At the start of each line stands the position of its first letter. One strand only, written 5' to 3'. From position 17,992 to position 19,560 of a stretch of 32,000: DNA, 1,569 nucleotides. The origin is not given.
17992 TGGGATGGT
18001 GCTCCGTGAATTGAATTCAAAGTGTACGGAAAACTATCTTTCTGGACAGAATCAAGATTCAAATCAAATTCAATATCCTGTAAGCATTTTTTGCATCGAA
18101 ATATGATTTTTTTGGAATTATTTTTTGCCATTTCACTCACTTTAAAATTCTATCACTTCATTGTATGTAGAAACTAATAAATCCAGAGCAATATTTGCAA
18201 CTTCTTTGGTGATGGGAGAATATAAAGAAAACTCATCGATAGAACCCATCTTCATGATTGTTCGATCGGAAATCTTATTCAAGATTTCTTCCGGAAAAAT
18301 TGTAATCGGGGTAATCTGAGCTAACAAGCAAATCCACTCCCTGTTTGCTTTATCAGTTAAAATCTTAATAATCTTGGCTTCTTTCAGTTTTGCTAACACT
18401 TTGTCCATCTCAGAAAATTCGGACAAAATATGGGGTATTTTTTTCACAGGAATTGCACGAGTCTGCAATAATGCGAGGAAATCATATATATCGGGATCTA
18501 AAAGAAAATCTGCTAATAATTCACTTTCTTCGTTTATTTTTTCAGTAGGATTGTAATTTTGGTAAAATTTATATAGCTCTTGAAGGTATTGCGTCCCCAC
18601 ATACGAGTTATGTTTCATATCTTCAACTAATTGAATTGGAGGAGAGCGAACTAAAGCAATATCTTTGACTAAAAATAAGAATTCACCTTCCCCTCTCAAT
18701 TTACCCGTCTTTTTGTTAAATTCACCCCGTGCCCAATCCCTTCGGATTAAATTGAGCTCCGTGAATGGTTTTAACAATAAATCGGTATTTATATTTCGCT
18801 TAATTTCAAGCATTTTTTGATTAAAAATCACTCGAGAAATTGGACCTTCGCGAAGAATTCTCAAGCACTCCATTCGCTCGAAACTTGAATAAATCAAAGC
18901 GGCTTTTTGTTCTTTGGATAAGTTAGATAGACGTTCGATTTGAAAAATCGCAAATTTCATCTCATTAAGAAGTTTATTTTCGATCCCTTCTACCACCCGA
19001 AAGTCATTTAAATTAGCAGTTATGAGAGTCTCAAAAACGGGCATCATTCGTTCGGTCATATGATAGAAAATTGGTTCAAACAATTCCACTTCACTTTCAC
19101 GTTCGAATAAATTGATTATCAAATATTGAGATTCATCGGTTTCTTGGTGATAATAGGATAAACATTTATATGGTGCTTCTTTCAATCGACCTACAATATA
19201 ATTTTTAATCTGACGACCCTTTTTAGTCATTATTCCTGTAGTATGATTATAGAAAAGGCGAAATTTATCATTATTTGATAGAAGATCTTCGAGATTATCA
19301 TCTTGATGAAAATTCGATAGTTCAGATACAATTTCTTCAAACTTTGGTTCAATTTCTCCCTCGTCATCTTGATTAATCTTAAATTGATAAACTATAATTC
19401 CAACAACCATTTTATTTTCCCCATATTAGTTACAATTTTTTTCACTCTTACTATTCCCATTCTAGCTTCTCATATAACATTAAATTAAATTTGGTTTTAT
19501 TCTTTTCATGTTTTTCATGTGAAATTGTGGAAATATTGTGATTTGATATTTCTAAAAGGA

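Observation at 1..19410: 19-kb co-directional cluster: candidate uncharacterised archaeal type VII ABC (MacB/FtsX-fold) surface system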

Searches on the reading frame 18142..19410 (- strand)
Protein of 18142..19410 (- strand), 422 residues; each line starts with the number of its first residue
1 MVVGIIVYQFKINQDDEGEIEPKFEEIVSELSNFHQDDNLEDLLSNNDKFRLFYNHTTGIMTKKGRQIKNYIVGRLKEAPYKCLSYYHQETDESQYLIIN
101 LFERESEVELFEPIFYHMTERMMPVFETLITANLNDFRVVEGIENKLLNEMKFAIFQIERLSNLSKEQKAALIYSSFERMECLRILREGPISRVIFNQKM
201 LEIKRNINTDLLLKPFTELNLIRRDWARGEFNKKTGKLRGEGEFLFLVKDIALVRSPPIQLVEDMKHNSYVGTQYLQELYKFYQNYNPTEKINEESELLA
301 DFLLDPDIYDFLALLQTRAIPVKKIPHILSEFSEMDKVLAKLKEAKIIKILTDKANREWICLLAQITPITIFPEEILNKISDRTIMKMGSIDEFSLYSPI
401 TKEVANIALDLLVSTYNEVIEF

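Call 4: search_protein_families(library=pfam, proteins=[window:18142-19410:-], max_evalue=0.01)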
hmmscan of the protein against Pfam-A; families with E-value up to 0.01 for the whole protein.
window:18142-19410:- (422 aa): 1 family
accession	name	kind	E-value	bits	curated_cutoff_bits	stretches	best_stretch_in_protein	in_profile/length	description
PF04574.18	DUF592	-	0.0023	18.2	24.5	1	274-352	76-153/153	Protein of unknown function (DUF592)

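Call 9: search_protein_families(library=ncbifam, proteins=[window:18142-19410:-], max_evalue=0.01)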
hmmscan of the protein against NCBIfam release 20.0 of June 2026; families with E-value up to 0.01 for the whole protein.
window:18142-19410:- (422 aa): 0 families

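Call 12: find_homologous_proteins(query=window:18142-19410:-)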
Query window:18142-19410:- (422 aa): 180 proteins with E <= 0.001 among 6084 candidates; the best 120 are listed.
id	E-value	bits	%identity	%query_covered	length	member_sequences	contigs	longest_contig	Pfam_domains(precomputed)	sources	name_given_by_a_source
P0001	1.1e-271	918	99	100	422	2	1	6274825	-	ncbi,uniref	ncbi:hypothetical protein [Candidatus Lokiarchaeum ossiferum]|uniref:hypothetical protein n=1 Tax=Ca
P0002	8.5e-248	840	90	100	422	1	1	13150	-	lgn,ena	-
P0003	6.6e-221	751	80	100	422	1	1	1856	-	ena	-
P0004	6.1e-166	570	59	100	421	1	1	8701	-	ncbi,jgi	-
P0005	1.7e-151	522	57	99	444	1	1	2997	-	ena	-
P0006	5.2e-147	508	56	99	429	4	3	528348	-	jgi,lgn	jgi:hypothetical protein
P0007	1.3e-135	470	51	100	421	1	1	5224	-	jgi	-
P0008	3.0e-124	433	49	100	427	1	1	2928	-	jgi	jgi:hypothetical protein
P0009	9.3e-122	425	50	94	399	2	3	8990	-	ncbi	ncbi:MAG: hypothetical protein ACTSWL_04795 [Promethearchaeota archaeon]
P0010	6.6e-118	412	47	100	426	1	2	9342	-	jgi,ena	-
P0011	4.6e-116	406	46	100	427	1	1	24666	-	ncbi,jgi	ncbi:MAG: hypothetical protein ACTSRZ_06170 [Promethearchaeota archaeon]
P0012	7.6e-114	399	46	100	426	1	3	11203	-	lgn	-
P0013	1.1e-113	398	46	99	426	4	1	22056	-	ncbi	-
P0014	3.4e-112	393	46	100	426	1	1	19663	-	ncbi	-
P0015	8.0e-112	392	45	100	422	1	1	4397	-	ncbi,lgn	-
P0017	9.6e-105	369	42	100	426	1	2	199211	-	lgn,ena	-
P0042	1.6e-91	325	44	100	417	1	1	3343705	-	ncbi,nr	ncbi:MAG: hypothetical protein JSV62_14705 [Promethearchaeota archaeon]|nr:MAG: hypothetical protein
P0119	3.7e-86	307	41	100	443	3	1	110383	-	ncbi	ncbi:MAG: hypothetical protein ACFE8A_08800 [Candidatus Hodarchaeota archaeon]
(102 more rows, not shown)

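Call 14: find_encoding_contigs(protein=P0042, flank=10000, max_places=2)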
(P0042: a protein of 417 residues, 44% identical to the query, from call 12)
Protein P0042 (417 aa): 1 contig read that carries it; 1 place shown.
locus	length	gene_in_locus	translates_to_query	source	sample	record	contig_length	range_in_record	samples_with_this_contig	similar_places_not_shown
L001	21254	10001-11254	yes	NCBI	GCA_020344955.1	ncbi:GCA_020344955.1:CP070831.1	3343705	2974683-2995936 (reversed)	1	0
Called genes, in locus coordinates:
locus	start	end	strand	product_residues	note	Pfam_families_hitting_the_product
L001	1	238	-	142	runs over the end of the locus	-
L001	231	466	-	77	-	-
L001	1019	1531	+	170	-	PF01451:LMWPc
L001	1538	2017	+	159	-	PF01451:LMWPc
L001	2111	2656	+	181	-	PF01661:Macro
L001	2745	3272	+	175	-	-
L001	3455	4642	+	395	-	PF02737:3HCDH_N, PF00725:3HCDH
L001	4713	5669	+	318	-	PF00378:ECH_1, PF16113:ECH_2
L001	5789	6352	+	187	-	PF13302:Acetyltransf_3, PF13420:Acetyltransf_4 (weak), PF00583:Acetyltransf_1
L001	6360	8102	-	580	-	-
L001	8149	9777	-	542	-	-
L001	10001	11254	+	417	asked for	-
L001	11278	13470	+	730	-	-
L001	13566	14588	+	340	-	PF00753:Lactamase_B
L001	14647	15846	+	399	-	PF01494:FAD_binding_3 (weak)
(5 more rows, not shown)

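Call 15: find_encoding_contigs(protein=P0119, flank=10000, max_places=2)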
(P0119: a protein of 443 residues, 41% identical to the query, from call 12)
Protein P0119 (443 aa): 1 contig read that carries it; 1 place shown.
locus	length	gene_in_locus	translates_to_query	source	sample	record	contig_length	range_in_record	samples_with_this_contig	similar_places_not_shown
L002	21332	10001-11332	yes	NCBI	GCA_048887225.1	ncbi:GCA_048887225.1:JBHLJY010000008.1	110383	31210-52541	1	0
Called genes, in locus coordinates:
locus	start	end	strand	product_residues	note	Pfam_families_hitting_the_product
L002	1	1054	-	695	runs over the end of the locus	-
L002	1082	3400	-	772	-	-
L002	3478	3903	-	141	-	-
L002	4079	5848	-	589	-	-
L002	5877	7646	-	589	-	-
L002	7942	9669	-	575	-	-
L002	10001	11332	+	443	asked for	-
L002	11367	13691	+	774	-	-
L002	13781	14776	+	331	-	PF00753:Lactamase_B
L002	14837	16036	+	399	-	PF13450:NAD_binding_8 (faint)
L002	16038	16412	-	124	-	-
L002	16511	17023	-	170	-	PF09719:C_GCAxxG_C_C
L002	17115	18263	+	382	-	PF02771:Acyl-CoA_dh_N, PF02770:Acyl-CoA_dh_M, PF00441:Acyl-CoA_dh_1, PF22924:ACOX_C_alpha1 (weak), PF08028:Acyl-CoA_dh_2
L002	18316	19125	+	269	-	PF01012:ETF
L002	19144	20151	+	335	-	PF01012:ETF, PF00766:ETF_alpha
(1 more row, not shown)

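Call 16: find_encoding_contigs(protein=P0006, flank=10000, max_places=2)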
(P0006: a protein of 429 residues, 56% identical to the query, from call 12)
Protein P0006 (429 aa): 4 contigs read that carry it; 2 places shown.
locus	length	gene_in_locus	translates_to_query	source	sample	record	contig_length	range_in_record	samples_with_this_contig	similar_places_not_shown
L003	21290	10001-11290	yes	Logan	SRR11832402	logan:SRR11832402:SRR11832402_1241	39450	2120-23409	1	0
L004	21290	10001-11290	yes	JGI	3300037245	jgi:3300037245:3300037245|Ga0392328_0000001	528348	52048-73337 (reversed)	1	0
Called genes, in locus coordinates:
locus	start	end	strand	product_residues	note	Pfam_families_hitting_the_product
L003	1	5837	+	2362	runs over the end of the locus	PF05048:NosD (weak), PF13229:Beta_helix, PF05048:NosD, PF13229:Beta_helix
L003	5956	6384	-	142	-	PF01575:MaoC_dehydratas, PF13452:FAS1_DH_region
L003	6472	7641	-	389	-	PF02771:Acyl-CoA_dh_N, PF02770:Acyl-CoA_dh_M, PF00441:Acyl-CoA_dh_1, PF08028:Acyl-CoA_dh_2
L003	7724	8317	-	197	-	-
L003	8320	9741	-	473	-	PF00108:Thiolase_N, PF22691:Thiolase_C_1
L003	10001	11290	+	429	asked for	-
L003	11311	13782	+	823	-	-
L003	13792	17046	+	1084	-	-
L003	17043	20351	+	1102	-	-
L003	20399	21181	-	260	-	PF13489:Methyltransf_23 (weak), PF08241:Methyltransf_11, PF13649:Methyltransf_25, PF08242:Methyltransf_12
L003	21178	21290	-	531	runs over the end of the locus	PF12838:Fer4_7 (weak), PF13187:Fer4_9 (weak), PF13237:Fer4_10 (weak), PF25160:LdpA_Fe-S-bd (weak), PF00037:Fer4, PF12797:Fer4_2 (weak), PF00037:Fer4, PF02906:Fe_hyd_lg_C, +8 more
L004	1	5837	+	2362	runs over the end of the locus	PF05048:NosD (weak), PF13229:Beta_helix, PF05048:NosD, PF13229:Beta_helix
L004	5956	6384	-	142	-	PF01575:MaoC_dehydratas, PF13452:FAS1_DH_region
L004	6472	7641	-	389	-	PF02771:Acyl-CoA_dh_N, PF02770:Acyl-CoA_dh_M, PF00441:Acyl-CoA_dh_1, PF08028:Acyl-CoA_dh_2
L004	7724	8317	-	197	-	-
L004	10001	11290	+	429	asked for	-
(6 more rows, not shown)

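Call 17: find_encoding_contigs(protein=P0002, flank=10000, max_places=2)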
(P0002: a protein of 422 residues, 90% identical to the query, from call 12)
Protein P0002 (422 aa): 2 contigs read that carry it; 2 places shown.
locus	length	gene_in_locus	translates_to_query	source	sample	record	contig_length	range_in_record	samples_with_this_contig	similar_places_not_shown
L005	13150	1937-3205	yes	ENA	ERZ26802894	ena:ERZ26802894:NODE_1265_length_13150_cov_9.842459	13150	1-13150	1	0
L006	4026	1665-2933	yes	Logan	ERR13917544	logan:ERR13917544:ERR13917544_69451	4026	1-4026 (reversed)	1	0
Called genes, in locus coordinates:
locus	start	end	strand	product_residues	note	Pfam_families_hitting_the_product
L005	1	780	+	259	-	?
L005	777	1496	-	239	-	PF00300:His_Phos_1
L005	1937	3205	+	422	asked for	-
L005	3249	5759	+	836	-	-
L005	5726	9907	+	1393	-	-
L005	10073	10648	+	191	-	-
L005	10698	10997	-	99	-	-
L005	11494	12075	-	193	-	-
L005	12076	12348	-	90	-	-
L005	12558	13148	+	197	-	?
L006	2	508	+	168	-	?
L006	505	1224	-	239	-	PF00300:His_Phos_1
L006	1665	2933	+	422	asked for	-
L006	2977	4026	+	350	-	?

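Call 18: find_encoding_contigs(protein=P0017, flank=10000, max_places=2)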
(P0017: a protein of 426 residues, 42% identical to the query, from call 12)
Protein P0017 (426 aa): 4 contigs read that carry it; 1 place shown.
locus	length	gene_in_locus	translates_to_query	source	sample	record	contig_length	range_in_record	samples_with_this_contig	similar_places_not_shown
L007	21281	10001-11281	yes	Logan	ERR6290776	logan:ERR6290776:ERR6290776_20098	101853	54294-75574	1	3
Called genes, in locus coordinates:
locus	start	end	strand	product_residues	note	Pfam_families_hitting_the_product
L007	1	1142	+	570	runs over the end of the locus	PF00293:NUDIX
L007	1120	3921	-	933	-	PF22612:GH113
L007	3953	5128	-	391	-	PF01380:SIS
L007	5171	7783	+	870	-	PF02384:N6_Mtase, PF07669:Eco57I, PF12950:TaqI_C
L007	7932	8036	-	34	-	-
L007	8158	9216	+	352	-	PF04616:Glyco_hydro_43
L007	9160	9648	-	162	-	PF12544:LAM_C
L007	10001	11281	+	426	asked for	-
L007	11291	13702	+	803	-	PF01978:TrmB (weak), PF01442:Apolipoprotein (faint), PF04513:Baculo_PEP_C (faint)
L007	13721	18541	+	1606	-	-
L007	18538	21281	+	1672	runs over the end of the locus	-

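Call 36: predict_structure(alignment_id=A2)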
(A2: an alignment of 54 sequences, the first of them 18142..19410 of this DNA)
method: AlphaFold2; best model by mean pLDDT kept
length: 422 residues; sequences in the alignment: 54
mean_pLDDT: 88.2   pTM: 0.82
mean pLDDT of the five models: 88.2, 88.0, 83.3, 83.2, 82.5
residues with pLDDT >= 90: 240; 70-90: 162; 50-70: 16; < 50: 4
segments of 3 or more residues with pLDDT < 50: 63-66
pLDDT, mean of each block of 10 residues (from residue 1): 92 75 89 85 88 82 53 87 90 88 86 89 84 76 89 90 92 94 96 94 87 94 92 80 95 96 94 96 92 94 91 92 75 75 95 94 96 93 87 85 94 93 87
secondary structure, 60 per line:
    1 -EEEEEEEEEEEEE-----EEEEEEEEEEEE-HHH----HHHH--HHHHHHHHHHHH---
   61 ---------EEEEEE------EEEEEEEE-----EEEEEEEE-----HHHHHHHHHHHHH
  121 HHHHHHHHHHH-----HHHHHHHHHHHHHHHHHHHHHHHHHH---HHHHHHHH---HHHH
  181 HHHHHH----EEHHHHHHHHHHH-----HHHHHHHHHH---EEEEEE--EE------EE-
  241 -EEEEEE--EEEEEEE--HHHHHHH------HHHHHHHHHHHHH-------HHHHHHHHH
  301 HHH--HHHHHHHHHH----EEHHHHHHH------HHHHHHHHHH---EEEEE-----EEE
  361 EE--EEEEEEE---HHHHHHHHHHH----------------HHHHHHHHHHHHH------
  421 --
elements in order: E2-14 E20-31 H40-43 H46-57 E70-75 E82-89 E95-102 H108-131 H137-162 H166-173 H177-186 H193-203 H209-218 E222-227 E242-247 E250-256 H259-265 H272-284 H292-303 H306-315 H322-328 H335-344 E348-352 E358-362 E365-371 H375-385 H402-414

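Call 40: fold_search(model_id=the predicted structure, library=pdb)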
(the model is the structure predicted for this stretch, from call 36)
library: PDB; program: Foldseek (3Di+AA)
matches with E <= 10: 861; with E <= 0.001: 0
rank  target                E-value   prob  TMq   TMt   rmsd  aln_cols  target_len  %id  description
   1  8dhb_I                4.4e-03  0.97  0.20  0.21  15.4       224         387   12  Active FLCN GAP complex (released 2022-09-28)
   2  6nzd_I                1.5e-02  0.98  0.20  0.21   7.6       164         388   13  Cryo-EM Structure of the Lysosomal Folliculin Complex (FLCN-FNIP2-RagA-RagC-Ragulator) (released 2019-11-06)
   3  7e2d_A                2.0e-02  0.99  0.20  0.45   6.7       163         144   12  Monomer of TRAPPII (Closed) (released 2022-02-09)
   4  8fw5_C                2.8e-02  0.35  0.22  0.23  23.8       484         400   10  Chimeric HsGATOR1-SpGtr-SpLam complex (released 2023-07-26)
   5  8yqg_A                3.8e-02  0.98  0.21  0.45   6.0       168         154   12  Dimeric structure of the Longin domain from a Lokiarchaeota archaeon Roadblock-Longin protein (released 2025-03-26)
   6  9a5d_A                4.9e-02  0.54  0.11  0.08  24.1       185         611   14  Integrative model of WALK-YYCH by crosslinking MS and deep learning (released 2024-09-18)
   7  4zy8_B                5.2e-02  0.99  0.23  0.56   4.9       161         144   12  K. lactis Lst4 longin domain (released 2016-04-13)
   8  7mge_C                5.2e-02  0.98  0.22  0.24   5.1       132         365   14  Structure of C9orf72:SMCR8:WDR41 in complex with ARF1 (released 2021-06-23)
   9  3c2w_G                6.1e-02  0.75  0.14  0.13  11.8       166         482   11  Crystal structure of the photosensory core domain of P. aeruginosa bacteriophytochrome PaBphP in the Pfr state (released 2008-09-23)
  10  3c2w_C                6.7e-02  0.82  0.15  0.13   8.1       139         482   11  Crystal structure of the photosensory core domain of P. aeruginosa bacteriophytochrome PaBphP in the Pfr state (released 2008-09-23)
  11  3c2w_B                8.3e-02  0.47  0.12  0.11  11.3       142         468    9  Crystal structure of the photosensory core domain of P. aeruginosa bacteriophytochrome PaBphP in the Pfr state (released 2008-09-23)
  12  8a6x_B                8.3e-02  0.21  0.12  0.14  32.6       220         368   10  Crystal structure of a chimeric LOV-Histidine kinase SB2F1 (asymmetrical variant, trigonal form with long c axis) (released 2024-01-10)
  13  1h3q                  9.7e-02  0.91  0.21  0.50   5.6       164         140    8  Crystal structure of SEDL at 2.4 Angstroms resolution (released 2002-10-15)
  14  7b6d_H                1.0e-01  0.95  0.22  0.53   5.2       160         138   10  Drosophila melanogaster TRAPPCore (C1, C2, C2L, C3a/b, C4, C5, C6 subunits) (released 2021-06-09)
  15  4zy8_D                1.1e-01  0.97  0.23  0.56   5.6       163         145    8  K. lactis Lst4 longin domain (released 2016-04-13)
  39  8yqg_B                3.3e-01  0.63  0.19  0.39   6.3       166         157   12  Dimeric structure of the Longin domain from a Lokiarchaeota archaeon Roadblock-Longin protein (released 2025-03-26)
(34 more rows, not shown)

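Call 52: find_related_loci(query=A2, collection=metagenome_contigs, flank=10000)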
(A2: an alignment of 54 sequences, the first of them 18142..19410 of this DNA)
Query A2 (422 aa) in metagenome_contigs; peptide patterns used: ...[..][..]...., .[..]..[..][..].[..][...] (x = any residue, [..] = any of these).
382 stretches matched a pattern; 141 encode a relative of the query (tblastn E <= 1e-3); the best 80 are kept; 80 distinct loci.
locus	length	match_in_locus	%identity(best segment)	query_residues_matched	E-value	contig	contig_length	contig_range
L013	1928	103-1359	59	1-420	0e+0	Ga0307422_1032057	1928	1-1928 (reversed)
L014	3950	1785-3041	56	4-422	6e-163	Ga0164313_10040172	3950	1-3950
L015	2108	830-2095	52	1-421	2e-153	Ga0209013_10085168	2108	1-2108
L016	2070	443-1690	51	1-416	1e-151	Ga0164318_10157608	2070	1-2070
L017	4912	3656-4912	47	1-418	4e-129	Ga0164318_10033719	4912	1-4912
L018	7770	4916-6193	47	1-422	3e-126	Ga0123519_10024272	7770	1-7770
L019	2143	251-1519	46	1-422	1e-130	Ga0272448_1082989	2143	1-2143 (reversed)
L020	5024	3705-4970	45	1-418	2e-121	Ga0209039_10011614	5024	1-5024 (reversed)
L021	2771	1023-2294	46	1-422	7e-126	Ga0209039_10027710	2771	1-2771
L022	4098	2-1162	47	40-422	7e-114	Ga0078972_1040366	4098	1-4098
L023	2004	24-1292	44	1-421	7e-114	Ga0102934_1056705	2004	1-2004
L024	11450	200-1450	44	1-422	9e-104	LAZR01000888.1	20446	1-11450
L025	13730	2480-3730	44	1-422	3e-103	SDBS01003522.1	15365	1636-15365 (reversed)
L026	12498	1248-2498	44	1-422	2e-101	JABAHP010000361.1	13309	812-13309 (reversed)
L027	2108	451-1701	43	1-422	1e-106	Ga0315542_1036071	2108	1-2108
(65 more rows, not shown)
